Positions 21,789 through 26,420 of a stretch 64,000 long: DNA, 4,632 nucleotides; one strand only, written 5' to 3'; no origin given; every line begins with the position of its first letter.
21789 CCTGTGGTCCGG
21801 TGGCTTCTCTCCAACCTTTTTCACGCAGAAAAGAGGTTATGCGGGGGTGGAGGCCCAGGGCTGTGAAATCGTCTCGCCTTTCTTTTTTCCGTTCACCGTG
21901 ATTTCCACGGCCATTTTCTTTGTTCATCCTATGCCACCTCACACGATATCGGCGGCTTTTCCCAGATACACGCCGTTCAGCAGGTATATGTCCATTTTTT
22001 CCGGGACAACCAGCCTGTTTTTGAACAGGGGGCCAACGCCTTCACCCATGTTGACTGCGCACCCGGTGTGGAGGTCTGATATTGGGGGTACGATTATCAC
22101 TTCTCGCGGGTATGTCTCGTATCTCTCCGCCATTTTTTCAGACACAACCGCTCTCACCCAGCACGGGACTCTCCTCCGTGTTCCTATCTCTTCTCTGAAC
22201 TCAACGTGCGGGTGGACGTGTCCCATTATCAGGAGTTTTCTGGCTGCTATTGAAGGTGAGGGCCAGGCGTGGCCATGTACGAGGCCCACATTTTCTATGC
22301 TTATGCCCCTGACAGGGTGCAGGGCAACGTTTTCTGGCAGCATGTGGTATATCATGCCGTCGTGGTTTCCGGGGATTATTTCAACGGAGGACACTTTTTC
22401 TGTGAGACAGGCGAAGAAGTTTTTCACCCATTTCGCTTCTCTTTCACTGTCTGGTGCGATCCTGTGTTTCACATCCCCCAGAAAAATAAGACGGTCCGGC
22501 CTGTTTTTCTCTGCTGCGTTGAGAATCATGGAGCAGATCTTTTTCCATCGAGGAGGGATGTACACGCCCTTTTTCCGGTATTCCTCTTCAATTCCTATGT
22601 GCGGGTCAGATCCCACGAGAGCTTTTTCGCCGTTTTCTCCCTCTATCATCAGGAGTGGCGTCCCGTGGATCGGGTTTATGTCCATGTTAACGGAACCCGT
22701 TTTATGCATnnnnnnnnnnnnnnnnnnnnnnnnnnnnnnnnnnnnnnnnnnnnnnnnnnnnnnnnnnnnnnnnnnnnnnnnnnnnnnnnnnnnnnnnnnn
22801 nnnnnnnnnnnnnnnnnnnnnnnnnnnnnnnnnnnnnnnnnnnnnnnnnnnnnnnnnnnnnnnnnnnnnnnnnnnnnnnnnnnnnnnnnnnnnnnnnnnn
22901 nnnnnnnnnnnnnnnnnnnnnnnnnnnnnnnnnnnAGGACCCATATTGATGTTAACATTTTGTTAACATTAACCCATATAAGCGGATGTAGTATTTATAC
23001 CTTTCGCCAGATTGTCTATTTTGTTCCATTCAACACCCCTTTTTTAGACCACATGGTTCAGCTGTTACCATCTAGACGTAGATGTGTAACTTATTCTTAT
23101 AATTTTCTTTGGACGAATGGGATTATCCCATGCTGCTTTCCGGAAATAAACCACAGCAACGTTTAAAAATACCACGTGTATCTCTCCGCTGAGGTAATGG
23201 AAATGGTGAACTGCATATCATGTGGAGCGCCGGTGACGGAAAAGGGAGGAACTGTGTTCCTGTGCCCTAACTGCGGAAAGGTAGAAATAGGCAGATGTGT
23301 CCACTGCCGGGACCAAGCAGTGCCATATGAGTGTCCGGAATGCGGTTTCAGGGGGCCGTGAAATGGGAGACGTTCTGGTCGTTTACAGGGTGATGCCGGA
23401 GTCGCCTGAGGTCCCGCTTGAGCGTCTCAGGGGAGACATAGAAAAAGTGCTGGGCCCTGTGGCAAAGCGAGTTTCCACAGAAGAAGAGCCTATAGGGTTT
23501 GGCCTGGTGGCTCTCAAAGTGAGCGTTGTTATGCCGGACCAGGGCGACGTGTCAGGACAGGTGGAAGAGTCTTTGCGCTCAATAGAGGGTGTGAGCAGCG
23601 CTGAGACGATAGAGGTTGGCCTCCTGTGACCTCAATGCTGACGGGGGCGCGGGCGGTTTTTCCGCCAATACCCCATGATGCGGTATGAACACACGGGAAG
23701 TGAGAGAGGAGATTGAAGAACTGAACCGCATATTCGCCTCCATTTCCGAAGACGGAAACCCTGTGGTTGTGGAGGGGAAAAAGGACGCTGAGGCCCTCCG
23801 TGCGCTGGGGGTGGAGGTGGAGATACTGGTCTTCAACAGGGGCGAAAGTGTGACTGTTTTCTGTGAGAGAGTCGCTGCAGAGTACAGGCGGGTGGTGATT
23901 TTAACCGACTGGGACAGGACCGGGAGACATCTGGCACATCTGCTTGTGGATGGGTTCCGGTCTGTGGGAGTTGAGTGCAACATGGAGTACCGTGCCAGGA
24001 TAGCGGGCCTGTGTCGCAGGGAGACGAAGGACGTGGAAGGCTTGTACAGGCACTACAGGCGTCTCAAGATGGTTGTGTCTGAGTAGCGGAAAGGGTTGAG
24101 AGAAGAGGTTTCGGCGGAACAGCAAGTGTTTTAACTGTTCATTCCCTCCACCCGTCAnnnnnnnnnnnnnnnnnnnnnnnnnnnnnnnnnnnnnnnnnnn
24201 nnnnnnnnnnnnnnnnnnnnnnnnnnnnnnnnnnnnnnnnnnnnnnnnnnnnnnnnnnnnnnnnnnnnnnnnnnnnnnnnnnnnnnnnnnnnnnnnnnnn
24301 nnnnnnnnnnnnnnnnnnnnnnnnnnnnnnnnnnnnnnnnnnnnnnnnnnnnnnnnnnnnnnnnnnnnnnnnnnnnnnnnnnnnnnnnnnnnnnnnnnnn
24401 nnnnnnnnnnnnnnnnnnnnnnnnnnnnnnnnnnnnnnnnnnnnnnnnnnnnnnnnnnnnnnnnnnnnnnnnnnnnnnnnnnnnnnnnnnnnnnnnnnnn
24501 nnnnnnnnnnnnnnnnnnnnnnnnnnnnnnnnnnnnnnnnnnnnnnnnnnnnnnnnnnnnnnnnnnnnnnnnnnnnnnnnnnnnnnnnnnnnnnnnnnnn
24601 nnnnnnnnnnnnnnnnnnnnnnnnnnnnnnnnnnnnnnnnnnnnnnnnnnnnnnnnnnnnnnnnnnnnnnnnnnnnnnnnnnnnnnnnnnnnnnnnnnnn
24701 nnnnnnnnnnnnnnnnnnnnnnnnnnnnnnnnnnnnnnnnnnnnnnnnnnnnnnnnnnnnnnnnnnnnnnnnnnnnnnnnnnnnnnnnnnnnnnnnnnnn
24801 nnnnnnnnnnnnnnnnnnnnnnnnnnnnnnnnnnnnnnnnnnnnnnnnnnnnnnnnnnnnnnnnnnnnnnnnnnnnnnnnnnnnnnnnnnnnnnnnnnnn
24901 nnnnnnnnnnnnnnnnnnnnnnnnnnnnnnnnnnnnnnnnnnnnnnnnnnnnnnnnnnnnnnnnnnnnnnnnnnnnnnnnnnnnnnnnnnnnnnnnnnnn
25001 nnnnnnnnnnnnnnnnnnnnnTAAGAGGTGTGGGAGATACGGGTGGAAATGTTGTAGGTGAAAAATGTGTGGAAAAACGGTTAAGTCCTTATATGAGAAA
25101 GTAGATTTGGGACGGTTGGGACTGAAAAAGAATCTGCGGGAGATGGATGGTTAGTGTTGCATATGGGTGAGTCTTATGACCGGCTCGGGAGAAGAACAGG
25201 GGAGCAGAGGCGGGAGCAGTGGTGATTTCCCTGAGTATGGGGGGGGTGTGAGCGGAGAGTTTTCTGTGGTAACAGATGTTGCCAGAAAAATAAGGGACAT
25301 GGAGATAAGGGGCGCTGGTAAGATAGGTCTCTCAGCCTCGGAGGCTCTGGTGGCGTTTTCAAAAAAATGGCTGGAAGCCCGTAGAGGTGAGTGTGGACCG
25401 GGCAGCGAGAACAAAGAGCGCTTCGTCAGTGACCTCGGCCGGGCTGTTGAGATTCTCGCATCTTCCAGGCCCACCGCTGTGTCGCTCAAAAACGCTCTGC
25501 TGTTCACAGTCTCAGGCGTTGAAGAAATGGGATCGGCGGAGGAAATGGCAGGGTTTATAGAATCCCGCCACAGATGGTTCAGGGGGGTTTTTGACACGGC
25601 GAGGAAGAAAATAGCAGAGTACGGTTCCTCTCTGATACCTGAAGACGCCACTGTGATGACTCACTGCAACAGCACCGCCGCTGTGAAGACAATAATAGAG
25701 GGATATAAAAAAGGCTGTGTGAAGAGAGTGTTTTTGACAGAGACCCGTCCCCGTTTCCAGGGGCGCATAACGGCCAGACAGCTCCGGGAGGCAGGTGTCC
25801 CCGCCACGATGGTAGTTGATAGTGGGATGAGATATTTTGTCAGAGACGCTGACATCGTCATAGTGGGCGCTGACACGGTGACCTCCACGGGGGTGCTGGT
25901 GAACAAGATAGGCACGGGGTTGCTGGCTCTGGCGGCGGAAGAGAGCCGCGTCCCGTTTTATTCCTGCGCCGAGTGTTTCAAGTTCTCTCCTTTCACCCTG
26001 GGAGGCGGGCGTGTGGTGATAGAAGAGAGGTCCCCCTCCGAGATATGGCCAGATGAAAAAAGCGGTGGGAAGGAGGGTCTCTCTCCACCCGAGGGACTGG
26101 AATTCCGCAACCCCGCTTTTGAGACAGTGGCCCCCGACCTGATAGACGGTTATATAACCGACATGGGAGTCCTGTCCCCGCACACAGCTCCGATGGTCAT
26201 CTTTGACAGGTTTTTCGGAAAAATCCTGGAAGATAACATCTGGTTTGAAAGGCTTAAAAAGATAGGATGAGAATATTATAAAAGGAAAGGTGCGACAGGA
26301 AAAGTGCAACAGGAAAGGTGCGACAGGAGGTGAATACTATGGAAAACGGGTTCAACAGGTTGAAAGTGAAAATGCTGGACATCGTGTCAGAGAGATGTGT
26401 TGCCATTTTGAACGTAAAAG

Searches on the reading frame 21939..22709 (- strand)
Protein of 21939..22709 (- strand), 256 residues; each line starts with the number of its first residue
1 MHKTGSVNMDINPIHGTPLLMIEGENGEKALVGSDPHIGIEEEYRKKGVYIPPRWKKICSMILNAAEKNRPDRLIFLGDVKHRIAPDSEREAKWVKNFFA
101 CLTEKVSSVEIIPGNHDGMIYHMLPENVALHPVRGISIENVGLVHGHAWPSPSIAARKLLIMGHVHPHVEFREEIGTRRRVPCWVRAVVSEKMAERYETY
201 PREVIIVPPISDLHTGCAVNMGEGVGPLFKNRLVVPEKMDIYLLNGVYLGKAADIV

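Call 74: search_protein_families(library=pfam, proteins=[window:21939-22709:-], max_evalue=0.001)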
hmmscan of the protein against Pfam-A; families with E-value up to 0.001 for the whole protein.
window:21939-22709:- (256 aa): 2 families
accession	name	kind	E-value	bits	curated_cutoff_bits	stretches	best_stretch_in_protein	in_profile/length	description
PF00149.33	Metallophos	-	2.5e-06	28.5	21.5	1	34-168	7-159/191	Calcineurin-like phosphoesterase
PF12850.12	Metallophos_2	-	0.00072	20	27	0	34-172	7-123/154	Calcineurin-like phosphoesterase superfamily domain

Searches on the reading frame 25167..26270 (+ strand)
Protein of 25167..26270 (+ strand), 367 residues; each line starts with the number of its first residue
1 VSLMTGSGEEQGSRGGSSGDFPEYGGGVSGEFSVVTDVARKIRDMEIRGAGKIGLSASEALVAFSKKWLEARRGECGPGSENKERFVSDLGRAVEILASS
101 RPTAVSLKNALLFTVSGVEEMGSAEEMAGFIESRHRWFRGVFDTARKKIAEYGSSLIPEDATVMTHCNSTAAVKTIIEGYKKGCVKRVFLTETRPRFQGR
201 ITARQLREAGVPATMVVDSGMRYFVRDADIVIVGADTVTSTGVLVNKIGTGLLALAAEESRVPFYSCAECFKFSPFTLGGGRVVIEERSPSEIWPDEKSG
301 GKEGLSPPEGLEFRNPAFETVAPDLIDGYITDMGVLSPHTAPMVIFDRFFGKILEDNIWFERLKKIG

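Call 20: search_protein_families(library=pfam, proteins=[window:25167-26270:+], max_evalue=0.01)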
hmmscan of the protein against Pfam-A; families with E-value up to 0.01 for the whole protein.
window:25167-26270:+ (367 aa): 1 family
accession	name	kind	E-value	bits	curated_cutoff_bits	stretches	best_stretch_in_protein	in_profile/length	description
PF01008.23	IF-2B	-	2.6e-65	220.9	22.4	1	46-338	1-280/280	Initiation factor 2 subunit family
